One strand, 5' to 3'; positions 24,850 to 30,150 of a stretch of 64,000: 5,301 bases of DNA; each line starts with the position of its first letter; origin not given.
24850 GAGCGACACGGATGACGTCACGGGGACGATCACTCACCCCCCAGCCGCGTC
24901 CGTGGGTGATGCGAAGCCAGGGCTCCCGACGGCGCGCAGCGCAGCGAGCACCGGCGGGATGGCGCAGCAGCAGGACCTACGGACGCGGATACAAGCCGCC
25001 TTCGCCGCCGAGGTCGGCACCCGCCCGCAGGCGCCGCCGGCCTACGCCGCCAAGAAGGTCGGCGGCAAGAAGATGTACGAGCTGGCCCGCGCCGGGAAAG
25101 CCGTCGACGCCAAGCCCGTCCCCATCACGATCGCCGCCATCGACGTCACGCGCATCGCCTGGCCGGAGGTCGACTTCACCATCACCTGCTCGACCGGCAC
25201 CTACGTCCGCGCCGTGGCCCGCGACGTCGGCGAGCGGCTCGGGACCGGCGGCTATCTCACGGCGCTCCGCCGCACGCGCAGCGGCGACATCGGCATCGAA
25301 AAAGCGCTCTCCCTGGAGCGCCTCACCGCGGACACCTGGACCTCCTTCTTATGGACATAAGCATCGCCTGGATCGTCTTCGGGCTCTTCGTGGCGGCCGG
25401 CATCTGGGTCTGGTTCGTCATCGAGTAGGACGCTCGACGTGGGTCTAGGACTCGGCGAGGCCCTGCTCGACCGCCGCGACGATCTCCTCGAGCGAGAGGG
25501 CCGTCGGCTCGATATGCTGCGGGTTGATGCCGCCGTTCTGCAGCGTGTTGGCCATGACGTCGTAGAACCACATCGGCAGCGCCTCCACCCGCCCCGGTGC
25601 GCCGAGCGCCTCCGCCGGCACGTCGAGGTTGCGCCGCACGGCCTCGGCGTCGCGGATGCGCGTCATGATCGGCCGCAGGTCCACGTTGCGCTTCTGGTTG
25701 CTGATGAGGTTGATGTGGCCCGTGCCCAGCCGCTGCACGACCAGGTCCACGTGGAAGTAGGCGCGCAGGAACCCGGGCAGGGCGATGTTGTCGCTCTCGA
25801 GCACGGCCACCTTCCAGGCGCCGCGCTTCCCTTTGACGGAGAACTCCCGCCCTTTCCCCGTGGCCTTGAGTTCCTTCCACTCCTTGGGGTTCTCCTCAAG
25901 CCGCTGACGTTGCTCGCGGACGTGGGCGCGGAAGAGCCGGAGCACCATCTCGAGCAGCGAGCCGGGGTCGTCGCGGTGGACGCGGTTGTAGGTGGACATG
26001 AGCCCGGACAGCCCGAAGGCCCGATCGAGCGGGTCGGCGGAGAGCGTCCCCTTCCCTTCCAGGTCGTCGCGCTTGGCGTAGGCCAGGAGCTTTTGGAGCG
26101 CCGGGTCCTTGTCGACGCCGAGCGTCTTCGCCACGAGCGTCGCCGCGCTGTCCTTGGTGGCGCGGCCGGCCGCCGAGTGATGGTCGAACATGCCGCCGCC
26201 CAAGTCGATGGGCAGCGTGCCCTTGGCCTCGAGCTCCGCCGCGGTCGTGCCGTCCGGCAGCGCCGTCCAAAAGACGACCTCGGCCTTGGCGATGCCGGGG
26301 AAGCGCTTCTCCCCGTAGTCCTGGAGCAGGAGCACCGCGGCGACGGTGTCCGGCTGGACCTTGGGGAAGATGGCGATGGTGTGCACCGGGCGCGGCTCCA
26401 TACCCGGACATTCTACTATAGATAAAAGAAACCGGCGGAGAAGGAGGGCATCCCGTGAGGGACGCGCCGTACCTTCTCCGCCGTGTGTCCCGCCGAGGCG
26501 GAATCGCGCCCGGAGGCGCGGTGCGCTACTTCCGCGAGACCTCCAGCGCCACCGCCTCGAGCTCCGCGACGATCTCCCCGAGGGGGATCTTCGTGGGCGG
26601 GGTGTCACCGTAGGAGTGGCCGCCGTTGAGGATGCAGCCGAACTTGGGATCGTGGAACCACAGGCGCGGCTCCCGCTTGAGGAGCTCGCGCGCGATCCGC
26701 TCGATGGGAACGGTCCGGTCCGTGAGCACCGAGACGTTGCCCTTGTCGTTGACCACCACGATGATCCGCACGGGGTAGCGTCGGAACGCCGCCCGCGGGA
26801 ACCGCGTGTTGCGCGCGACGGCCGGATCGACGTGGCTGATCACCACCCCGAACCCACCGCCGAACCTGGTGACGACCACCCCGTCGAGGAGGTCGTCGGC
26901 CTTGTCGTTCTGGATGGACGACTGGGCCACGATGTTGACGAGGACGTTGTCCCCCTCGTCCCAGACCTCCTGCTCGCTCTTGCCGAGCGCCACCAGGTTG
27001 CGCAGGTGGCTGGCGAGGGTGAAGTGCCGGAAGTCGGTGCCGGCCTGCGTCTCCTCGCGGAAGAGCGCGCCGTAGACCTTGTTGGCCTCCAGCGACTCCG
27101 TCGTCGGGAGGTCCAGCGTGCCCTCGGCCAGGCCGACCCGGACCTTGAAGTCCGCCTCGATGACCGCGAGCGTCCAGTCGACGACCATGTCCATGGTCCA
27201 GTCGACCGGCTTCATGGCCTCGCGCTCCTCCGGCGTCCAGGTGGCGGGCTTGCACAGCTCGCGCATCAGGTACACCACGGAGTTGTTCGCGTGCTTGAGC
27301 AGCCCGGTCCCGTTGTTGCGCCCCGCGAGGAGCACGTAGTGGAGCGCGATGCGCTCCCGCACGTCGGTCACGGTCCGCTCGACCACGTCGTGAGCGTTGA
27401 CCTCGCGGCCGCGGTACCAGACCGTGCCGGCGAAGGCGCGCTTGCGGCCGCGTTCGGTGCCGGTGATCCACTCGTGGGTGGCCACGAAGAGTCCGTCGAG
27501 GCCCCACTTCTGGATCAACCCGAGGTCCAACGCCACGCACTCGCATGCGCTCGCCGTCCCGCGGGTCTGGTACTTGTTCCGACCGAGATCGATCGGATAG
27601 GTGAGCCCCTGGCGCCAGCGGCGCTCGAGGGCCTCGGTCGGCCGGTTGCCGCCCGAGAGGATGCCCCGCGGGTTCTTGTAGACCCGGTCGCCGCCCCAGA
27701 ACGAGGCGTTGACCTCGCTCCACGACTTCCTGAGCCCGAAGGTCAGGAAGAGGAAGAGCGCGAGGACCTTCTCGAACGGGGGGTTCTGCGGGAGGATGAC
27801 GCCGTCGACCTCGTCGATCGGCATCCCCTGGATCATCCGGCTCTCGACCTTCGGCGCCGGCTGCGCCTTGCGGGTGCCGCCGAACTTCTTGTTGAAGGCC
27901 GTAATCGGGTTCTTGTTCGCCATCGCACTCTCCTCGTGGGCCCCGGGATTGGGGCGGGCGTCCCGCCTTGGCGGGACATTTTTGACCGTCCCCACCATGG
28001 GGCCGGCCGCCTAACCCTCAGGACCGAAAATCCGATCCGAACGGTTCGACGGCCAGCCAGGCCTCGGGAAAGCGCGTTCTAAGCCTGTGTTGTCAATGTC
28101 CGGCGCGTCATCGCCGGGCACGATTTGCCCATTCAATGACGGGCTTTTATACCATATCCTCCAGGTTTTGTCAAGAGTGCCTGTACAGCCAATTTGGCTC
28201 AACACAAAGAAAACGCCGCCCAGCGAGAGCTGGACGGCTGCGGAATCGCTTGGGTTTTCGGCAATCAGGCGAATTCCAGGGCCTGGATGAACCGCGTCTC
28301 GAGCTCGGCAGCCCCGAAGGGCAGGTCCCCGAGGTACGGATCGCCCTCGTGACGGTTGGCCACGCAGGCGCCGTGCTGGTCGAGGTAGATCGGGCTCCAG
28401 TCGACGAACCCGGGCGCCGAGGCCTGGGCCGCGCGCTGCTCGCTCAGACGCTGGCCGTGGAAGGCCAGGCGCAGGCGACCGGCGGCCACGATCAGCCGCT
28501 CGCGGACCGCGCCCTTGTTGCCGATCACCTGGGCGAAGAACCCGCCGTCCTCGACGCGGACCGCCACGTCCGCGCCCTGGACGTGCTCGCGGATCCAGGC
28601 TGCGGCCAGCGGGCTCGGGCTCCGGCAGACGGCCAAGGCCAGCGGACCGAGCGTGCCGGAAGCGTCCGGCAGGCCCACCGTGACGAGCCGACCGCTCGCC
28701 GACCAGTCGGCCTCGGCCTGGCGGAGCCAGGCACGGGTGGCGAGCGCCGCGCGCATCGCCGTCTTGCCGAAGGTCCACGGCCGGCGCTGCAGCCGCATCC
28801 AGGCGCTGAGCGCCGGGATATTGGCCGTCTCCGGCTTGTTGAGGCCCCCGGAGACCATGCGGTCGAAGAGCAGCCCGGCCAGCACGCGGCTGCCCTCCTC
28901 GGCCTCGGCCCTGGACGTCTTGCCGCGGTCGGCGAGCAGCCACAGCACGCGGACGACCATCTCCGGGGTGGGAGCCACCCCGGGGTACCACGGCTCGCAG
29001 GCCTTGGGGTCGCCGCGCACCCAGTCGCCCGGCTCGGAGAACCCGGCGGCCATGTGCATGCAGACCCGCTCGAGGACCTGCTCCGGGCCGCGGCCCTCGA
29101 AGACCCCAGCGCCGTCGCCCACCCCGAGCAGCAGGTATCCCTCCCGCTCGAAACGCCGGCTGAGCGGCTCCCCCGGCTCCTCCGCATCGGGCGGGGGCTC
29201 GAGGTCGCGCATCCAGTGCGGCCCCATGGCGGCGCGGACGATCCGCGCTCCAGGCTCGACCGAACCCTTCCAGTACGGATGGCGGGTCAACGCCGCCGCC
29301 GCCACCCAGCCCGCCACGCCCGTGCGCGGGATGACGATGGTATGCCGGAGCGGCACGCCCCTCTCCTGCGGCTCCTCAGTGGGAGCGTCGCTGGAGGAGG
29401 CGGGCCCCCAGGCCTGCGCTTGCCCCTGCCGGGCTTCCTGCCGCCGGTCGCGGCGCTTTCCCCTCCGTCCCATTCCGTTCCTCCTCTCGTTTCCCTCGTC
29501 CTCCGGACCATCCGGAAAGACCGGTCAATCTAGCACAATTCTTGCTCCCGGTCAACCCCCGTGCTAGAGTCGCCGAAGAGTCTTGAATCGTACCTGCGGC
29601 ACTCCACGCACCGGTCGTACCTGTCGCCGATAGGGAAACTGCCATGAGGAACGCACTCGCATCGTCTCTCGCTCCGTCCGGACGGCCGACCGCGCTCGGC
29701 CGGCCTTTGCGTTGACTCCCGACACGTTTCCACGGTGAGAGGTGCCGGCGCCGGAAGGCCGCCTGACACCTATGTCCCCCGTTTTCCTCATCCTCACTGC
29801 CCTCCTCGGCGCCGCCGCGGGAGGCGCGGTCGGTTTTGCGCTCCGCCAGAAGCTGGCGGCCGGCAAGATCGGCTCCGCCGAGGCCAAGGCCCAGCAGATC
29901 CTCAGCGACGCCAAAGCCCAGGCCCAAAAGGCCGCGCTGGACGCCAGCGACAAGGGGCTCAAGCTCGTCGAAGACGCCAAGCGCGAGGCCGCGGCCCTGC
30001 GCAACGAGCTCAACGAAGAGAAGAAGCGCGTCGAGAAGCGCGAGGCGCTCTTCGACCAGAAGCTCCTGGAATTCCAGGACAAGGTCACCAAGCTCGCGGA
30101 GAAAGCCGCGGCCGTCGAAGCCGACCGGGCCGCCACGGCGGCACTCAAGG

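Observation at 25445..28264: Unknown 465-aa and 318-aa gene pair driven by a canonical promoter with a roughly 215-nt structured leader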

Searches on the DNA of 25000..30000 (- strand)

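Call 4: search_rna_families(source=window, start=25000, end=30000, threshold=evalue, max_evalue=10, show_alignments=3)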
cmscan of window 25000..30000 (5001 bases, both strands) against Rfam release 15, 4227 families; matches with E-value up to 10: 2.
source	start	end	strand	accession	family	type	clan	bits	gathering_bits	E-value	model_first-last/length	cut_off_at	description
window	27940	28008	+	RF02801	PyrR201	Gene; snRNA; snoRNA; HACA-box;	-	24.6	49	0.46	1-68/68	no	Pyrobaculum sRNA 201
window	27996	28087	-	RF02500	Atu_C6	Gene; sRNA;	-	21.5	60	7.4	1-113/113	no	EcpR1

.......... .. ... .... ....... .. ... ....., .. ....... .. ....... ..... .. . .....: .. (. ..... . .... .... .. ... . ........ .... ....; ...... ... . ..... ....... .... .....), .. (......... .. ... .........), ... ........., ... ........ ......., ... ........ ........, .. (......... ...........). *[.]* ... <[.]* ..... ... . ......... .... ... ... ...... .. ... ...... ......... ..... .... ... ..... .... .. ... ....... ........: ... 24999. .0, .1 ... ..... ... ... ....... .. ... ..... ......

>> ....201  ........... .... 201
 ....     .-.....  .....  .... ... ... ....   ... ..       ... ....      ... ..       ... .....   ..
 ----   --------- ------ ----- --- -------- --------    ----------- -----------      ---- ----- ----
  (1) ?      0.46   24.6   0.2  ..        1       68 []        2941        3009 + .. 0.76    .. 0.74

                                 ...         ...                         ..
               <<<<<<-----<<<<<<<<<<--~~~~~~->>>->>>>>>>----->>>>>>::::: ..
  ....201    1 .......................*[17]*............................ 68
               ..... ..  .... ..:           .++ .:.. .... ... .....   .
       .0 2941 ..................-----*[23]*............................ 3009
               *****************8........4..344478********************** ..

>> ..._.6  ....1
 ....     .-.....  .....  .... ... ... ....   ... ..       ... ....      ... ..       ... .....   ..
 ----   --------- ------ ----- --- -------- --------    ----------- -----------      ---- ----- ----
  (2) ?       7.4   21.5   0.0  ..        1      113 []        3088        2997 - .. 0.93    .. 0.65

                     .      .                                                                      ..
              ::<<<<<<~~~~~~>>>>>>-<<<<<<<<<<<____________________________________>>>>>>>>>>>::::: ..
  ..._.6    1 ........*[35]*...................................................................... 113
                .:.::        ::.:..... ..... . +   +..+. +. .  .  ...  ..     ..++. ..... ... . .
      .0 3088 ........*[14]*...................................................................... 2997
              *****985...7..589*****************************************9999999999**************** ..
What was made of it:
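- On Any Rfam 15 RNA family (riboswitches, leaders, 6S, SRP, RNase P, tmRNA, sRNAs): Call 4 (E<=10, 25000-30000): only PyrR201 at 24.6 bits (gathering score 49), on the + strand, and EcpR1 at 21.5 bits (gathering score 60).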

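Call 30: build_rna_model(alignment_id=A3)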
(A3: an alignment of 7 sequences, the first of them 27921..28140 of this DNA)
Model R1 built from alignment A3 (7 sequences, 279 columns); structure: RNAalifold consensus.
model positions 229; base pairs 50; branch points 4; effective number of sequences 2.09; information 0.59 bits per position. Calibrated on 0.2 Mb of random sequence (short: E-values are rough).
structure used (alignment columns):
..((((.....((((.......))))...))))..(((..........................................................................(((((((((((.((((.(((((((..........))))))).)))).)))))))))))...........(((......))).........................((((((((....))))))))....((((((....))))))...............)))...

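Call 31: search_with_rna_model(model_id=R1, sources=[window, L001, L002, L003, L004, L005, L006, L007, L008, L009], max_evalue=1)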
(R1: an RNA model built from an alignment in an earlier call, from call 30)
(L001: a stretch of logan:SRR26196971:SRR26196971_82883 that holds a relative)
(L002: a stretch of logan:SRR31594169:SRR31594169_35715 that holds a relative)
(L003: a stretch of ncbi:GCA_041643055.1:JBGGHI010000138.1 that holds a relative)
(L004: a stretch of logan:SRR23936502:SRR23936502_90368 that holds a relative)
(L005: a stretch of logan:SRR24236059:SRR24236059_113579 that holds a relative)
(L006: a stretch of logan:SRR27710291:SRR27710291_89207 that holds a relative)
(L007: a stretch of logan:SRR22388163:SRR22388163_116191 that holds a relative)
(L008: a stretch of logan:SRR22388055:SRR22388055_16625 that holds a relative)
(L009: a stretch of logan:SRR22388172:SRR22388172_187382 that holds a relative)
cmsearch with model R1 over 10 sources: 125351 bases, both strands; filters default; matches with E-value up to 1: 20.
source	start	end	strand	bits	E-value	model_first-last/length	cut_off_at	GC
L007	1788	2007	+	203.5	3.8e-56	1-229/229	no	0.58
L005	2639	2867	+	203.2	4.3e-56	1-229/229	no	0.67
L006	2639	2867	+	203.2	4.3e-56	1-229/229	no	0.67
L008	3785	4003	+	201.8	1.1e-55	1-229/229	no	0.56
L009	497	761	+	190.6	1.7e-52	1-229/229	no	0.62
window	27921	28140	-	171.6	4e-47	1-229/229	no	0.65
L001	3794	4003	+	169.1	2e-46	1-229/229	no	0.67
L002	2617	2826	+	169.1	2e-46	1-229/229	no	0.67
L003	3992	4195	+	153.1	6.9e-42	1-229/229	no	0.61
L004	3992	4195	+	153.1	6.9e-42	1-229/229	no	0.61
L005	2714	2766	-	25.9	6.5e-06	74-126/229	no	0.66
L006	2714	2766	-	25.9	6.5e-06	74-126/229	no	0.66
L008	3850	3901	-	25.7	7.7e-06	74-126/229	no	0.56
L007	1853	1904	-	24.1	2.1e-05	74-126/229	no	0.58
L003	4051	4106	-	22.4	6.4e-05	75-125/229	no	0.66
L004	4051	4106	-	22.4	6.4e-05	75-125/229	no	0.66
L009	609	658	-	17.8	0.0014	75-125/229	no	0.58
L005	1101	1119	+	8.8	0.47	11-29/229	no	0.74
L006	1101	1119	+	8.8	0.47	11-29/229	no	0.74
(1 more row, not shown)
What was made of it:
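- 27924..28140 (-): The whole leader RNA, about 216 nt, from the inferred start at the invariant G to the base before the ATG. Call 31: model R1 scores 153-203 bits, one copy per locus (the training sequences match by construction).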

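Call 33: search_with_rna_model(model_id=R1, sources=[L010, L011, L012, L013, L014, L015, L016, L017, L018, L019, L020, L021, L022, L023, L024, L025, L026, L027, L028, L029, L030, L031, L032, L033, L034, L035, L036, L037, L038, L039, L040, L041, L042, L043, L044, L045, L046, L047, L048, L049, L050, L051, L052, L053, L054, L055, L056, L057, L058, L059, L060, L061, L062, L063, L064, L065, L066, L067, L068, L069, L070, L071, L072, L073, L074, L075, L076, L077, L078, L079, L080, L081, L082, L083, L084, L085, L086, L087, L088, L089], max_evalue=1)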
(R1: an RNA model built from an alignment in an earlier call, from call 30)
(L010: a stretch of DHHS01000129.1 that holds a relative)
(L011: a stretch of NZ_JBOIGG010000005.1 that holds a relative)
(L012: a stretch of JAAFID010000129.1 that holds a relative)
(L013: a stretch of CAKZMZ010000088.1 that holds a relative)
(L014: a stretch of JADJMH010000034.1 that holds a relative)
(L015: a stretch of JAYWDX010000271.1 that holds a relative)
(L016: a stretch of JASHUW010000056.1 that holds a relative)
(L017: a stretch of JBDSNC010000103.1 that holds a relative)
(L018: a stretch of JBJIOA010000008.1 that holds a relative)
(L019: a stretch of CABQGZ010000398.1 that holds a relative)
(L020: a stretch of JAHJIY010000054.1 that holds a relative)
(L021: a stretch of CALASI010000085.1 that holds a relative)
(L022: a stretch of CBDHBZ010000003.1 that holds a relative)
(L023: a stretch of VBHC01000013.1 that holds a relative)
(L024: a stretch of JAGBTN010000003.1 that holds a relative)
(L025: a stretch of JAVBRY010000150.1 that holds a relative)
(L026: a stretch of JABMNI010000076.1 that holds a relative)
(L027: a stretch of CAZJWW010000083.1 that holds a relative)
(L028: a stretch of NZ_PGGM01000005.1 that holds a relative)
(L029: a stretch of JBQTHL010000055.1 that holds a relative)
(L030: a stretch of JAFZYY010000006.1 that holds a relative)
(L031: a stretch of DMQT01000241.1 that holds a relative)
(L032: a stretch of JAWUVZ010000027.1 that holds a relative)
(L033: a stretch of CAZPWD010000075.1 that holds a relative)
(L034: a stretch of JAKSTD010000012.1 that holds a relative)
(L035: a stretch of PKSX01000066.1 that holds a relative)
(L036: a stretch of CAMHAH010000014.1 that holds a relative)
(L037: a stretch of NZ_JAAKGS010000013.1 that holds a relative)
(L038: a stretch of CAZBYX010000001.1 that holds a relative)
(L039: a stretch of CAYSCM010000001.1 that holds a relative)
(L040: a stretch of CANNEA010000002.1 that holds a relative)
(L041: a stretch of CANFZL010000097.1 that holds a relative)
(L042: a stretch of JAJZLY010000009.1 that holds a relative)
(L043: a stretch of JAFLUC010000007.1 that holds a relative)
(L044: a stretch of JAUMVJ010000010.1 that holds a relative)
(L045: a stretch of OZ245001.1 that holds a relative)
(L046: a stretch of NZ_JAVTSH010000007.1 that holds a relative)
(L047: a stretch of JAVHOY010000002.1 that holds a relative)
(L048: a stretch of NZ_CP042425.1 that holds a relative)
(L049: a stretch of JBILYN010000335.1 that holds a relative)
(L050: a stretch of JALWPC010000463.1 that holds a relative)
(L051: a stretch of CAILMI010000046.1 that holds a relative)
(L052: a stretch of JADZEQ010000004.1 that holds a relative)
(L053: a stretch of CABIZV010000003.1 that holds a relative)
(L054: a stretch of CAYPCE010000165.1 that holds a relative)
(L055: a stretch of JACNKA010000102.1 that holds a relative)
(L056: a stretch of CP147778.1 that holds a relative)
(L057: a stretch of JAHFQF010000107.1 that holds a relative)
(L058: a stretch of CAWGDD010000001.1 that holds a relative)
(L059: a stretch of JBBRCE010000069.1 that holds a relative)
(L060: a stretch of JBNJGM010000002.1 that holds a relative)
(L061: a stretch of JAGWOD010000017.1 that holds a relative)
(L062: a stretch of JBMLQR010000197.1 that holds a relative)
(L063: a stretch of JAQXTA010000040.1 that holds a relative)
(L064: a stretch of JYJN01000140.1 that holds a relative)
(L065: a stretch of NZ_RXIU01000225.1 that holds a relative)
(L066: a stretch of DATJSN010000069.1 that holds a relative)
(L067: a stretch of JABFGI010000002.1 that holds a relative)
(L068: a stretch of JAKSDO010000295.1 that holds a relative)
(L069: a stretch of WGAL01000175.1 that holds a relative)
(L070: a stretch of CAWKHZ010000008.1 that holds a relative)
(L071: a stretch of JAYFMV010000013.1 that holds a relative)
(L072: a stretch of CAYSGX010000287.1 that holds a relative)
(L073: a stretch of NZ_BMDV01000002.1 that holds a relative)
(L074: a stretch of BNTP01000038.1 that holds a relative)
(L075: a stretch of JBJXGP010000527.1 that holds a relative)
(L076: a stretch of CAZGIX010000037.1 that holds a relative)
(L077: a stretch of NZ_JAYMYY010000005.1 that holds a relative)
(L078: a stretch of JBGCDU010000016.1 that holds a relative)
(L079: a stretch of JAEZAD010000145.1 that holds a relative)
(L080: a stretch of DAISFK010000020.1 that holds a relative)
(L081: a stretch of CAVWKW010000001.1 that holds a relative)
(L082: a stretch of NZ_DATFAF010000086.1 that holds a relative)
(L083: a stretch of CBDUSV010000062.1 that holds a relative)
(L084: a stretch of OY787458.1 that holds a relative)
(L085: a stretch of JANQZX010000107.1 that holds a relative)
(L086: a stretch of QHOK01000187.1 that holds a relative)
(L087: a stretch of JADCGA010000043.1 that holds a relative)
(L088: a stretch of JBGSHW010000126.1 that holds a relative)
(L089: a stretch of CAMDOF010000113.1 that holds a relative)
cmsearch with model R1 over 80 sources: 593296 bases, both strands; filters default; matches with E-value up to 1: 5.
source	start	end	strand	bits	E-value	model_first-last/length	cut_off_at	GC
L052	6382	6448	+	16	0.021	1-229/229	no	0.55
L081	2198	2236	+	13.1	0.13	81-119/229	no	0.54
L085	7214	7277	+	12.3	0.22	1-229/229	no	0.39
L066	7748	7799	+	10.4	0.75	1-229/229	no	0.63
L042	1629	1703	+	10.2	0.89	1-229/229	no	0.72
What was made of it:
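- Tried and rejected: In the 80 listed loci scanned with the model, nothing scored above 16 bits and no match lay at a pattern site (call 33); the other 40 were not scanned.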

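Call 38: search_with_rna_model(model_id=R1, sources=[L130, L131, L132], max_evalue=10, show_alignments=3)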
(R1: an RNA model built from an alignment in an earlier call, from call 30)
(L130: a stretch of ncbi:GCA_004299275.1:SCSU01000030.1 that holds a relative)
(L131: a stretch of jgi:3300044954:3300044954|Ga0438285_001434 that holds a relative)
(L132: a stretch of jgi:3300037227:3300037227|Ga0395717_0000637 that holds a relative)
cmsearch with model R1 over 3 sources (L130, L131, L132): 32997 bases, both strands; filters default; matches with E-value up to 10: 0.
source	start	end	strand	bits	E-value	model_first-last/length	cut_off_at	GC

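Call 76: search_with_rna_model(model_id=R1, source=L131, start=3500, end=3900, filters=off, max_evalue=10, show_alignments=2)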
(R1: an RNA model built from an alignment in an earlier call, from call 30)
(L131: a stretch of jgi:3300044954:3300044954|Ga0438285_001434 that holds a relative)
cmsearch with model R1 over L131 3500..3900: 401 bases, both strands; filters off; matches with E-value up to 10: 17.
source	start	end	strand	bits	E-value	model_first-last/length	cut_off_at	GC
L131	3675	3723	+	5.3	0.014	77-123/229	no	0.55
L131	3738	3796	+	2.8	0.075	1-229/229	no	0.66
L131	3534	3618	+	0.4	0.35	1-229/229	no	0.36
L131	3797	3860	+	-0.2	0.51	1-229/229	no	0.53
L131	3666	3682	-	-0.6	0.67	195-211/229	no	0.76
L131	3788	3805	-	-1.2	1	174-191/229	no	0.72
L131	3717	3732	-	-1.8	1.4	196-211/229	no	0.75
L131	3563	3580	-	-2.4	2.2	91-109/229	no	0.33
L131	3745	3761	-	-2.6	2.5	12-29/229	no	0.76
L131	3508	3516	+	-3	3.2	15-23/229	no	0.44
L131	3711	3716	-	-3.8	5.3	1-229/229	no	0.5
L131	3643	3651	-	-4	6.3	1-229/229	no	0.44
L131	3527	3541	-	-4.3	7.4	93-107/229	no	0.33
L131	3618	3631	-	-4.3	7.5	93-107/229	no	0.5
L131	3780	3786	-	-4.4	8.2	1-229/229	no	0.43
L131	3867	3872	+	-4.5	8.5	1-229/229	no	0.5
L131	3806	3809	-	-4.7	9.5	1-229/229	no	0.5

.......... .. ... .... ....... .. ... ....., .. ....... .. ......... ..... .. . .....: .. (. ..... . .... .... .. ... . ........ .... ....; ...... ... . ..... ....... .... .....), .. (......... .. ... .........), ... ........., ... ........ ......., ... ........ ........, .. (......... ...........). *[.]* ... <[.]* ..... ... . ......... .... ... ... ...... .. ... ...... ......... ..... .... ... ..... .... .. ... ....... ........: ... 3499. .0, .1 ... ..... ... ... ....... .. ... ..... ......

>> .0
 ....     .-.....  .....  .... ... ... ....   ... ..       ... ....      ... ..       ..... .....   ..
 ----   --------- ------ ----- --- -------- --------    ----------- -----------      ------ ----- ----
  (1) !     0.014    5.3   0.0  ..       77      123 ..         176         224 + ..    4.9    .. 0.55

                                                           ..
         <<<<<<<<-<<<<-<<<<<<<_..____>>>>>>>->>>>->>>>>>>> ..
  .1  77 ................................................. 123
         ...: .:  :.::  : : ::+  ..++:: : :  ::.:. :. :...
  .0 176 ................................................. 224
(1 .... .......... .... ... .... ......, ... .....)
